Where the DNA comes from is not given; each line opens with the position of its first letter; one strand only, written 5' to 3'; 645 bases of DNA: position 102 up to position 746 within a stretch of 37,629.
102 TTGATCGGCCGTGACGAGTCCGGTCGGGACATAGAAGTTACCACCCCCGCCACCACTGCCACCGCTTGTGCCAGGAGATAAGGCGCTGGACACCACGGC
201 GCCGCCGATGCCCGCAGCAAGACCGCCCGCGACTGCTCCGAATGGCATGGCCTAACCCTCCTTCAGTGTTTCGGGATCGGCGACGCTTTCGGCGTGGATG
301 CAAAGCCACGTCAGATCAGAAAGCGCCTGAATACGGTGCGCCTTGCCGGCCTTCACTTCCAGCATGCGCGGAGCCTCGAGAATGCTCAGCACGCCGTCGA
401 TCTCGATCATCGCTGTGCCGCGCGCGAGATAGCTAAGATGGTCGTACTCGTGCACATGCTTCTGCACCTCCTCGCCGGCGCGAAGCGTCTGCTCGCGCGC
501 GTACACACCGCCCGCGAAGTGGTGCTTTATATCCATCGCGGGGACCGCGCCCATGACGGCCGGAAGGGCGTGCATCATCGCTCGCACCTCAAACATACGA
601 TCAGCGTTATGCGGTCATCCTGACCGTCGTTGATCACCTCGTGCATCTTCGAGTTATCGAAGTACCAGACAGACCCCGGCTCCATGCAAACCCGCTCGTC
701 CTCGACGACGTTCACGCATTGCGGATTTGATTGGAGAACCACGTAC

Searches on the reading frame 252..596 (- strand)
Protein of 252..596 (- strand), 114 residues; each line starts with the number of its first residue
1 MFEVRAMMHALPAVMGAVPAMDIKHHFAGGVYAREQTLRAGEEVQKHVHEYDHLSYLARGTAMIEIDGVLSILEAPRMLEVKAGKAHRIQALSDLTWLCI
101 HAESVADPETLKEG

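Call 37: search_protein_families(library=pfam, proteins=[window:252-596:-], max_evalue=0.01)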
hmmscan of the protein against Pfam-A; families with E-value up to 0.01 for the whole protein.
window:252-596:- (114 aa): 1 family
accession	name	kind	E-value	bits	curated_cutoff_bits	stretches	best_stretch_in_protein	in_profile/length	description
PF07883.17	Cupin_2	-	1.5e-07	31.5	27.2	1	36-100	3-69/70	Cupin domain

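Call 101: search_protein_families(library=ncbifam, proteins=[window:252-596:-], max_evalue=0.001)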
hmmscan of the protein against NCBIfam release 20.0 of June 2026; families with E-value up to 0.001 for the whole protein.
window:252-596:- (114 aa): 0 families

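Call 102: search_protein_families(library=padloc, proteins=[window:252-596:-], max_evalue=0.001)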
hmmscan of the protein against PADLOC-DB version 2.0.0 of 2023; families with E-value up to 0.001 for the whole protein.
window:252-596:- (114 aa): 0 families
